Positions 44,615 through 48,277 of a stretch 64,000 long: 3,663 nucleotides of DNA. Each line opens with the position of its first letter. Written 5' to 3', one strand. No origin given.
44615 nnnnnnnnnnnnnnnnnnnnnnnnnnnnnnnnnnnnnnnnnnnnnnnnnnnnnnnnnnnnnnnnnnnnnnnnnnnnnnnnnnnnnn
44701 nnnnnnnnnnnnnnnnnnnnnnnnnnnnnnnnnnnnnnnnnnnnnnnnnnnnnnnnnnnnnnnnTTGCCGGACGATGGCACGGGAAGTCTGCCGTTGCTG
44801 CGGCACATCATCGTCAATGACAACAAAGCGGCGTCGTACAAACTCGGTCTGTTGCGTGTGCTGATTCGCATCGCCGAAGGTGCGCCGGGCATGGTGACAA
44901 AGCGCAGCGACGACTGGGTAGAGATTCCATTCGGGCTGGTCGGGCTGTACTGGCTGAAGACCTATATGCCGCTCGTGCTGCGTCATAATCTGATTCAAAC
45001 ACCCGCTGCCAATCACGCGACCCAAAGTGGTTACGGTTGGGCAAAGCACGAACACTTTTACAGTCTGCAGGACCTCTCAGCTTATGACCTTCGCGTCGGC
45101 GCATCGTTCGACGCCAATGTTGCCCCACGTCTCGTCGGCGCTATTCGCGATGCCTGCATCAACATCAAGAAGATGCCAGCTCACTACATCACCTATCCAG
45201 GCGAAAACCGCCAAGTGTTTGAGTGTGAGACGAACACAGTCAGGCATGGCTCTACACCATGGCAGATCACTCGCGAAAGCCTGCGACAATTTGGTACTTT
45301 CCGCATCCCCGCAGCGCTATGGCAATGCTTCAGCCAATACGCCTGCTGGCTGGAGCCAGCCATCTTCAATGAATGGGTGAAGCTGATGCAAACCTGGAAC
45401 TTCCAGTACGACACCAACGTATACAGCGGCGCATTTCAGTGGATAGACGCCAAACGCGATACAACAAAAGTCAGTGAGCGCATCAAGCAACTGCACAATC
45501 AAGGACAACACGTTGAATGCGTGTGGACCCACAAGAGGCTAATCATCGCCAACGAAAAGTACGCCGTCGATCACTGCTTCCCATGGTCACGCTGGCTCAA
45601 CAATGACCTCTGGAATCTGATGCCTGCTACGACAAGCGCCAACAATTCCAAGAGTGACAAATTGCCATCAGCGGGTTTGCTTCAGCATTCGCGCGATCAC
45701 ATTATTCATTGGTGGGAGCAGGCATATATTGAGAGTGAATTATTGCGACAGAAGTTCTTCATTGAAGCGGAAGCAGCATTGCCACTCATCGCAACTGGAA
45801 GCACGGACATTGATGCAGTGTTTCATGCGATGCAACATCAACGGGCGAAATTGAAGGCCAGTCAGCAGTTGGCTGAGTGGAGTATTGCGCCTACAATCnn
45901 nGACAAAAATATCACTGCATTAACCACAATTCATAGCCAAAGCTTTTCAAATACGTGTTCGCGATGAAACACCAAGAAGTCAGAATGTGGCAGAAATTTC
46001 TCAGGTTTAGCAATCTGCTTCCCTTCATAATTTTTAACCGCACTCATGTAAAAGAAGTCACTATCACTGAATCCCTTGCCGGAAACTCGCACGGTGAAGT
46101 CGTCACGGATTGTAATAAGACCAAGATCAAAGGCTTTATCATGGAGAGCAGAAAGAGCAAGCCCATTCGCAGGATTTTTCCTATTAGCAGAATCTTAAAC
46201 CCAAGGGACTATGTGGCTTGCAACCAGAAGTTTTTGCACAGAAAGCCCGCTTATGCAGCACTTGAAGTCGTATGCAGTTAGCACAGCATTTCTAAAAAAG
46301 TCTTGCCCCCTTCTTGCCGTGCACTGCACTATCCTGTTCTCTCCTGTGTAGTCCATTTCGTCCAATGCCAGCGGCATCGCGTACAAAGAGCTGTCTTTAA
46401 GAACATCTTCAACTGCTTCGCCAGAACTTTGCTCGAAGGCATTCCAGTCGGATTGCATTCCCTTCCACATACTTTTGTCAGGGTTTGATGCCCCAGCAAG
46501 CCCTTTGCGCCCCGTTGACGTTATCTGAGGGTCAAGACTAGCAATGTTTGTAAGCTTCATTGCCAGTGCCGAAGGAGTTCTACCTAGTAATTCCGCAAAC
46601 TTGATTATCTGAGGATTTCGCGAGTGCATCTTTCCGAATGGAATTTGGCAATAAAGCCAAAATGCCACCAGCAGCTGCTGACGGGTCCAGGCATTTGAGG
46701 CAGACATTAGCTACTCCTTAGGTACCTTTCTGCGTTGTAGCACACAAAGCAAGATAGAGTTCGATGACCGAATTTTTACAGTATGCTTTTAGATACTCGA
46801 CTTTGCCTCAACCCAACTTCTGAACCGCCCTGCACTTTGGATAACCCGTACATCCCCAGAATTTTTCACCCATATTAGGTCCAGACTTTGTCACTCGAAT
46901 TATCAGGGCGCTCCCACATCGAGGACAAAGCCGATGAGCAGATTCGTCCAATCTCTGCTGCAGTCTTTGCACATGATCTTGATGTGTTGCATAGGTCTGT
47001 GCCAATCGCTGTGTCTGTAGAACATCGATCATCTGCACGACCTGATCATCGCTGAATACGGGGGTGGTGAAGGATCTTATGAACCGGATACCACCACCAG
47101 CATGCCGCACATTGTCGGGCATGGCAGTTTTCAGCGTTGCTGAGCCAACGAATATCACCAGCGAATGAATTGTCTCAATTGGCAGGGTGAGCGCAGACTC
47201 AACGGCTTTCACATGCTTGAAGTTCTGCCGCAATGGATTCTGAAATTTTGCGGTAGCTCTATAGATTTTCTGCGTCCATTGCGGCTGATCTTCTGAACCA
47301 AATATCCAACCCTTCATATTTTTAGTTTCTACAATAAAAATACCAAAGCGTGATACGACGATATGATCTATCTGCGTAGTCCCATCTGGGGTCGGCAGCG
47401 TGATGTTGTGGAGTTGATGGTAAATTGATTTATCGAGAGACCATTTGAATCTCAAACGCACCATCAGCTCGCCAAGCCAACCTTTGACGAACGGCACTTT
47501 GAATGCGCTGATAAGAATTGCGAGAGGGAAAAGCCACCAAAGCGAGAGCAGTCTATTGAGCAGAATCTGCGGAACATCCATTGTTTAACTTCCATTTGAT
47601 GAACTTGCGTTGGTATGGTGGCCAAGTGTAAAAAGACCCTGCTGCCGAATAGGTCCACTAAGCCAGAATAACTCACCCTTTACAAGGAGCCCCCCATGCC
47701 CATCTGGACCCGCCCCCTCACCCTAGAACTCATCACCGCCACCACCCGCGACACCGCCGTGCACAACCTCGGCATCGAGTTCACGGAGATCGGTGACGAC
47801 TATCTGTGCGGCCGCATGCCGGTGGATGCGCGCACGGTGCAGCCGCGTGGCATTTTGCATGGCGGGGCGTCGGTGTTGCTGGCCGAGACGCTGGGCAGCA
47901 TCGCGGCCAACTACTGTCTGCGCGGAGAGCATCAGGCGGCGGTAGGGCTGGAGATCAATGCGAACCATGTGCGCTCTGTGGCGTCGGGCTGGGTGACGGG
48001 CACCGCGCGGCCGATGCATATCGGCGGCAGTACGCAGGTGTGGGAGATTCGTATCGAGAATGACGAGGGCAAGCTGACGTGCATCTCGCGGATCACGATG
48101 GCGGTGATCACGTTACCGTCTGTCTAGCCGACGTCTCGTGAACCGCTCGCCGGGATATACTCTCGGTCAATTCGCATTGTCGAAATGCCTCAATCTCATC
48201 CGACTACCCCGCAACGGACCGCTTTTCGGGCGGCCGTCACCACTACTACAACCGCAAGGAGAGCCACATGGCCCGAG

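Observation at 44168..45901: Single 577-aa polypeptide fusing a small-molecule-type SAM methyltransferase to an HNH nuclease via an unknown central domain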

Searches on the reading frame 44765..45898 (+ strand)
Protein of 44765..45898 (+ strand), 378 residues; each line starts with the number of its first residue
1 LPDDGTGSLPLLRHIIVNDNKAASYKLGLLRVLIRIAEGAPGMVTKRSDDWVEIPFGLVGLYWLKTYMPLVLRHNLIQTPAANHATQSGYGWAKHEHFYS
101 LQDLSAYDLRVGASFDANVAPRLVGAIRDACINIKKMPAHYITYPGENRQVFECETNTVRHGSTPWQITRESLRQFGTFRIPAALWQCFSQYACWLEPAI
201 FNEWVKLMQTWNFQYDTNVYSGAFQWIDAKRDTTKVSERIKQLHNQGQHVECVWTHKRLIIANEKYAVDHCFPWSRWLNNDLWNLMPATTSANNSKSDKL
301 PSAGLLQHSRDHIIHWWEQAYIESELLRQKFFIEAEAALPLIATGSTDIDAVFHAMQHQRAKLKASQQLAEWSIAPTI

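Call 19: search_protein_representatives(protein=window:44765-45898:+)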
Query: 378 residues. Proteins with E-value up to 0.001 (for the whole library): 1314; up to 1e-10: 740; up to 1e-30: 128. The best 150 are listed.
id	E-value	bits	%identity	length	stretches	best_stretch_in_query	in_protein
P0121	8.4e-125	433.3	51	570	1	1-378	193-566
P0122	6.8e-115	400.7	52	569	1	1-373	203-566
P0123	2.1e-110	385.9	50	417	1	1-374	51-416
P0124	1.2e-106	373.6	46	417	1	1-373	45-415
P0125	5.9e-106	371.3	50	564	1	2-373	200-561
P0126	3.7e-105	368.6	54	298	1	72-373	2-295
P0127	1.3e-104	366.8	46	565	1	1-373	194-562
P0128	7.4e-102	357.8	48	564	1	1-373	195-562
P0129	2.5e-95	336.3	45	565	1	3-373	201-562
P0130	5.1e-95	335.3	47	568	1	1-373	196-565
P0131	2.8e-94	332.8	47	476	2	159-373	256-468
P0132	6.2e-92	325.1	42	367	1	1-373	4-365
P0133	2.5e-86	306.7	50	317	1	2-299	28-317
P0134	7.0e-86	305.2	42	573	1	1-372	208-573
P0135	5.4e-85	302.3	44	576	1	1-373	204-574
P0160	1.3e-69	251.7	38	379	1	1-374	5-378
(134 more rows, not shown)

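Call 31: predict_structure(alignment_id=A2)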
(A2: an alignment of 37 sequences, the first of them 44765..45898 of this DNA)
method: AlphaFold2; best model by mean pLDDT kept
length: 378 residues; sequences in the alignment: 37
mean_pLDDT: 84.5   pTM: 0.87
mean pLDDT of the five models: 84.5, 81.9, 79.8, 77.7, 76.7
residues with pLDDT >= 90: 164; 70-90: 160; 50-70: 43; < 50: 11
segments of 3 or more residues with pLDDT < 50: 227-229, 374-378
pLDDT, mean of each block of 10 residues (from residue 1): 64 79 83 91 95 98 90 82 86 88 88 94 96 92 90 93 92 97 93 83 82 70 54 81 90 88 72 62 85 75 88 94 92 93 94 91 73 47
secondary structure, 60 per line:
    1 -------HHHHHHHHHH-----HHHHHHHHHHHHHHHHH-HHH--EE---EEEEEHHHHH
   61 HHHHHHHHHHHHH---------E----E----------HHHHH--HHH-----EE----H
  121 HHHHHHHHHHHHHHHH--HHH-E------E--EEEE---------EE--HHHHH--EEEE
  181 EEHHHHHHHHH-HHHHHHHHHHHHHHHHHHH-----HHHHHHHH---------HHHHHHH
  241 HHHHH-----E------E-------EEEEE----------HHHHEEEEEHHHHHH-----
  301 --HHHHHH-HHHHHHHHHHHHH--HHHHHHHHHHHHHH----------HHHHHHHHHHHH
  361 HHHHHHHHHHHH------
elements in order: H8-17 H23-39 E51-55 H56-73 H99-103 H120-136 E153-156 H170-174 E177-182 H183-191 H193-211 H217-224 H234-245 E266-270 H281-284 E285-289 H290-295 H303-308 H310-322 H325-338 H349-372

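Call 34: fold_search(model_id=the predicted structure, library=pdb)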
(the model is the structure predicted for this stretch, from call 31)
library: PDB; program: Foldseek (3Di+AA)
matches with E <= 10: 61; with E <= 0.001: 0
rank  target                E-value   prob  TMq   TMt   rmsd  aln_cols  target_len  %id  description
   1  8tzz_A                1.1e-01  0.93  0.19  0.06  12.6       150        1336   20  SpG Cas9 with NGC PAM DNA target (released 2024-05-01)
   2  9j1z_A                1.4e-01  0.92  0.18  0.43  11.9       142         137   13  Crystal structure of Nme1Cas9 HNH domain bound to anti-CRISPR AcrIIC1Nme1ST (released 2026-03-04)
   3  7s4x_A                1.8e-01  0.91  0.20  0.07  12.8       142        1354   16  Cas9:gRNA in complex with 18-20MM DNA, 1 minute time-point, kinked active conformation (released 2022-03-02)
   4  7enh_A                2.1e-01  0.89  0.19  0.42   9.0       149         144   14  Crystal structure of cas and anti-cas protein complex (released 2022-04-20)
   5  8t6x_A                2.1e-01  0.89  0.19  0.07  13.1       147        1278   16  SpRY-Cas9:gRNA complex targeting TAC PAM DNA with 18 bp R-loop (released 2024-05-01)
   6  5vgb_A                2.7e-01  0.84  0.16  0.38  12.4       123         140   14  Crystal structure of NmeCas9 HNH domain bound to anti-CRISPR AcrIIC1 (released 2017-08-30)
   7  9j1y_A                2.8e-01  0.72  0.19  0.40  12.5       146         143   14  Crystal structure of Nme1Cas9 HNH domain bound to anti-CRISPR AcrIIC1Boe. (released 2026-03-04)
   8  7z4j_B                3.2e-01  0.77  0.20  0.07  12.9       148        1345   21  SpCas9 bound to 18-nucleotide complementary DNA substrate in the catalytic state (released 2022-08-31)
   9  8spq_A                6.9e-01  0.57  0.19  0.06  14.1       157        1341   15  SpRY-Cas9:gRNA complex targeting TGG PAM DNA (released 2024-05-01)
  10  8if0_X                7.2e-01  0.44  0.17  0.37  11.7       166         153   14  NmeHNH-AcrIIC1 complex (released 2024-04-24)
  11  6k4p_B                7.9e-01  0.72  0.19  0.06   7.1       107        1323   20  Crystal structure of xCas9 in complex with sgRNA and DNA (TGG PAM) (released 2019-09-25)
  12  3zqb_B                7.9e-01  0.07  0.13  0.17  22.4       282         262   13  PrgI-SipD from Salmonella typhimurium (released 2011-08-17)
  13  6vpc_B                1.0e+00  0.54  0.19  0.06  14.1       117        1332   20  Structure of the SpCas9 DNA adenine base editor - ABE8e (released 2020-07-29)
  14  3zqe_B                1.0e+00  0.08  0.13  0.18  21.1       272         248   11  PrgI-SipD from Salmonella typhimurium in complex with deoxycholate (released 2011-08-17)
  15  9c9p_A                1.7e+00  0.28  0.17  0.06  10.8       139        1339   16  Cas9 ternary complex, 14-nt sgRNA, State I (linear) (released 2024-12-04)
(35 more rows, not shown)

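Call 37: search_solved_structures(query=A2, max_evalue=10)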
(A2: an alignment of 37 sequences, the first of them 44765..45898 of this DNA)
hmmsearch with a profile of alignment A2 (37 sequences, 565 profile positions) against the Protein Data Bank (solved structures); distinct sequences matched with E-value up to 10: 54.
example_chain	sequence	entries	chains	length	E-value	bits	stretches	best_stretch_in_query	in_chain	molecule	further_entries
2xva_A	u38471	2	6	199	8.9e-07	30.9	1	24-134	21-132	TELLURITE RESISTANCE PROTEIN TEHB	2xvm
2i6g_A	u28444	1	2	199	3.5e-06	29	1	34-133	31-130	Putative methyltransferase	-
4dq0_A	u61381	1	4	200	3.6e-06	28.9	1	24-136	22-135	Tellurite resistance protein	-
2avn_A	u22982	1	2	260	3.7e-06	28.9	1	3-138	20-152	ubiquinone/menaquinone biosynthesis methyltransferase-related protein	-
6mro_A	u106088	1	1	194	1.6e-05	26.7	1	34-134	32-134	methyl transferase from Methanosarcina acetivorans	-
9ri2_A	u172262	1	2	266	2e-05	26.5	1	35-155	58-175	Methyltransferase, putative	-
4hgy_A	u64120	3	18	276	6.2e-05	24.8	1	39-159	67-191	CcbJ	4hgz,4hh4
8gdu_A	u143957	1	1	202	0.0001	24.1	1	34-133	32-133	Methyltransferase domain-containing protein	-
1bhj_A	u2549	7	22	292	0.00016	23.4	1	25-140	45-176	GLYCINE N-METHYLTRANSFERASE | PROTEIN (GLYCINE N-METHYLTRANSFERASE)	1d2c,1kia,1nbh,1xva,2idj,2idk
3thr_A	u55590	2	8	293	0.00017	23.4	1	25-140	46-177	Glycine N-methyltransferase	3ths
1r8x_A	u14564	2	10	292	0.00029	22.6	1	25-140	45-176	glycine N-methyltransferase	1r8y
1d2g_A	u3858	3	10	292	0.00042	22.1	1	25-138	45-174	GLYCINE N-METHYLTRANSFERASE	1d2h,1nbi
3h2b_A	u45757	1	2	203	0.00045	22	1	35-92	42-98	SAM-dependent methyltransferase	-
3hnr_A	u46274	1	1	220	0.00046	22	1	29-163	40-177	probable methyltransferase BT9727_4108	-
3m70_A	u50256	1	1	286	0.00081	21.1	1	3-167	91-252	Tellurite resistance protein tehB homolog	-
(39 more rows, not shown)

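Call 39: fold_search(model_id=the predicted structure, library=viral)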
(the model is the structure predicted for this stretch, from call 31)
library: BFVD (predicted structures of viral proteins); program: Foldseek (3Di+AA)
matches with E <= 10: 95; with E <= 0.001: 0
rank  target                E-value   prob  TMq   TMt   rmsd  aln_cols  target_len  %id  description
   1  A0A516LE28            2.7e-01  0.84  0.16  0.35   8.9       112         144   14  (no name in the UniProt tables at hand)
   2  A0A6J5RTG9            3.4e-01  0.63  0.15  0.28  10.2       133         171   16  HNHc domain containing protein [uncultured Caudovirales phage]
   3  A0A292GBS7            4.1e-01  0.93  0.17  0.43   4.7        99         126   18  (no name in the UniProt tables at hand)
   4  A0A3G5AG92            4.3e-01  0.95  0.18  0.18   4.4        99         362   14  Putative HNH endonuclease [Solumvirus sp.]
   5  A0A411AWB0            4.5e-01  0.77  0.14  0.19   6.2        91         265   21  HNH endonuclease [Pantoea phage vB_PagM_LIET2]
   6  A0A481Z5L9            4.5e-01  0.10  0.17  0.16  23.9       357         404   10  HNH endonuclease [Pithovirus LCPAC202]
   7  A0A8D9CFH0            4.8e-01  0.41  0.16  0.34  11.8       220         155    7  Putative endonuclease [uncultured marine phage]
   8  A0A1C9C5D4            5.2e-01  0.28  0.14  0.29  14.7       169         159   15  Putative endonuclease I [Heterosigma akashiwo virus 01]
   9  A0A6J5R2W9            6.0e-01  0.44  0.14  0.35  16.1       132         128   15  HNHc domain containing protein [uncultured Caudovirales phage]
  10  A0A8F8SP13            6.3e-01  0.30  0.15  0.22  14.1       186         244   13  (no name in the UniProt tables at hand)
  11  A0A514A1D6            7.3e-01  0.41  0.18  0.13  14.6       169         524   14  Putative cobalamin adenosyltransferase [Aeromonas phage LAh10]
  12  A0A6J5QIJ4            8.4e-01  0.66  0.15  0.31   6.3       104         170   14  HNHc domain containing protein [uncultured Caudovirales phage]
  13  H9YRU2                8.4e-01  0.20  0.12  0.31  19.1       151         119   16  (no name in the UniProt tables at hand)
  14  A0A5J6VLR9            8.8e-01  0.57  0.14  0.15   6.1        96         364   17  HNH endonuclease 5 domain-containing protein [Megaviridae environmental sample]
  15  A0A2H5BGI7            9.7e-01  0.80  0.14  0.46   4.0        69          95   20  HNH domain-containing protein [Vibrio phage Ceto]
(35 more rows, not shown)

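Call 52: search_dna_similar(query=window:44765-45898:+, collection=phages, mode=protein, max_evalue=0.001, max_rows=15)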
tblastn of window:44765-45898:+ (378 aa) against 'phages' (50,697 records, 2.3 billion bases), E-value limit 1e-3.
Records with a match: 1; places in all: 1; records where one place covers at least 80% of the query: 0.
Best place of each record, by identity: <60% 1.
By first word of the organism name: Bacteriophage 1.
By host as written in the record: - 1.
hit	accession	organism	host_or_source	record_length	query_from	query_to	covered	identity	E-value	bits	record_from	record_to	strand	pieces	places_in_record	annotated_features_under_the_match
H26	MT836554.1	Bacteriophage sp.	human fecal samples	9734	260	302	11%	48.8%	6e-5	51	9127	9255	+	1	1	record has no annotation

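Call 56: search_protein_families(library=pfam, proteins=[P0132, P0160], max_evalue=1)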
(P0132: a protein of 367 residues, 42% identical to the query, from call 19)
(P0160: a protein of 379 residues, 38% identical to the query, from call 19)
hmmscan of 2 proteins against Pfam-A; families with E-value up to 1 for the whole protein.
P0132 (367 aa): 1 family
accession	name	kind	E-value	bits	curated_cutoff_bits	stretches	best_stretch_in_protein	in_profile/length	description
PF13395.12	HNH_4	-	1.7e-07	31.5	22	1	254-294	12-53/54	HNH endonuclease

P0160 (379 aa): 2 families
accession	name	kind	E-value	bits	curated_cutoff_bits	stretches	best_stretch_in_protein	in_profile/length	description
PF13395.12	HNH_4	-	0.00084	19.7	22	1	262-298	16-52/54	HNH endonuclease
PF21665.2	Type_III_SycN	-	0.08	13.2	27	1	220-258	47-85/119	Type III secretory system chaperone SycN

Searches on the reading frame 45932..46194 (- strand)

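Call 65: search_protein_families(library=ncbifam, proteins=[window:45932-46194:-], max_evalue=0.001)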
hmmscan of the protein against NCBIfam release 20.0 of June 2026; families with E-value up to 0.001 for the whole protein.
window:45932-46194:- (87 aa): 1 family
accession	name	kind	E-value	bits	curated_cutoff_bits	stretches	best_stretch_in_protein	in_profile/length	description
NF045808.1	PT-DNA_restrict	exception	2.9e-12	46.3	180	1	8-82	209-283/284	phosphorothioated DNA-binding restriction endonuclease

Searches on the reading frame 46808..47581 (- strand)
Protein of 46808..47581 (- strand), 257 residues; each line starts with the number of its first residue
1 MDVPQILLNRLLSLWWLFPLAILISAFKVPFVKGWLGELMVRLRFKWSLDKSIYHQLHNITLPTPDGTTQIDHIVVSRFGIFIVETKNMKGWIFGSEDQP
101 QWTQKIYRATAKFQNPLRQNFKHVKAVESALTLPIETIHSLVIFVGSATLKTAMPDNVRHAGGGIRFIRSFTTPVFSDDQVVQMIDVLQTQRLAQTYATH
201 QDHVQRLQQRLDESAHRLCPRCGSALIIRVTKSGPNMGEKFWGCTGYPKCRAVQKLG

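Call 7: search_protein_families(library=pfam, proteins=[window:46808-47581:-], max_evalue=0.01)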
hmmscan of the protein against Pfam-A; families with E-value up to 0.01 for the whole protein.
window:46808-47581:- (257 aa): 3 families
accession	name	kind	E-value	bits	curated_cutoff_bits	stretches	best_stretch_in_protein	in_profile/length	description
PF08378.17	NERD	-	1e-31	110.2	22.1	1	33-145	1-111/111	Nuclease-related domain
PF01396.24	Zn_ribbon_Top1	-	5.5e-10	39.3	32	1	217-255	2-35/39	Topoisomerase DNA binding C4 zinc finger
PF06839.17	Zn_ribbon_GRF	-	0.0012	19.4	25.9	1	218-247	2-31/45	GRF zinc finger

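Call 36: search_protein_families(library=phrogs, proteins=[window:46808-47581:-], max_evalue=0.01)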
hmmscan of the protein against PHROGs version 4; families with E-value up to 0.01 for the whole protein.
window:46808-47581:- (257 aa): 2 families
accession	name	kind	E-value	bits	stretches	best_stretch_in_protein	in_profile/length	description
phrog_21557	-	unknown function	8e-32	111.8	1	31-254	32-248/249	-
phrog_16932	-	unknown function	0.0017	18.3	1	215-247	396-425/480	-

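Call 65: search_protein_families(library=ncbifam, proteins=[window:46808-47581:-], max_evalue=0.001)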
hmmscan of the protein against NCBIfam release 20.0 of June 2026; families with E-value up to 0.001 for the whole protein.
window:46808-47581:- (257 aa): 4 families
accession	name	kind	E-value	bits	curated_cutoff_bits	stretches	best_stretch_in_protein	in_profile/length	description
NF047741.1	antiphage_MADS6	equivalog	4.2e-07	28.9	460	1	54-132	30-104/612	methylation-associated defense system protein kinase MAD6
NF005555.0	PRK07220.1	equivalog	2.9e-05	22.6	635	1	195-252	567-621/740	DNA topoisomerase I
NF033442.0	BREX_PglW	equivalog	0.00017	19.4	990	1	64-134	41-111/1391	BREX system serine/threonine kinase PglW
NF011532.0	PRK14973.1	equivalog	0.00078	17.3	930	1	209-252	581-619/936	DNA topoisomerase I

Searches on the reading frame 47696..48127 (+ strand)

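Call 7: search_protein_families(library=pfam, proteins=[window:47696-48127:+], max_evalue=0.01)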
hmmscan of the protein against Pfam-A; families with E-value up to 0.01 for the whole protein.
window:47696-48127:+ (143 aa): 1 family
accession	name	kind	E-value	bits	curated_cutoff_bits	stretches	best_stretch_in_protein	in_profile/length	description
PF03061.28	4HBT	-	1.4e-17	64.2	20.6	1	52-129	2-79/79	Thioesterase superfamily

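Call 65: search_protein_families(library=ncbifam, proteins=[window:47696-48127:+], max_evalue=0.001)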
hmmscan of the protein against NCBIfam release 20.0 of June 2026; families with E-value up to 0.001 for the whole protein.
window:47696-48127:+ (143 aa): 5 families
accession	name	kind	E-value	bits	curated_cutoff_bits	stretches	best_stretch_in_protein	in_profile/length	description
NF007631.0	PRK10293.1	equivalog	6.5e-43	145.7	226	1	3-138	2-136/136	1,4-dihydroxy-2-naphthoyl-CoA hydrolase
NF007607.0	PRK10254.1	equivalog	5e-41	140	237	1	3-138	2-136/137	proofreading thioesterase EntH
TIGR00369.1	unchar_dom_1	domain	3.6e-36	123.8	36.6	1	21-136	2-116/117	hotdog fold thioesterase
NF047425.1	MenI_Listeria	exception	2.9e-35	120.7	185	1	24-137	6-118/122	1,4-dihydroxy-2-naphthoyl-CoA hydrolase MenI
TIGR02286.1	PaaD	equivalog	1.9e-09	37.7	118.9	1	23-129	2-105/114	hydroxyphenylacetyl-CoA thioesterase PaaI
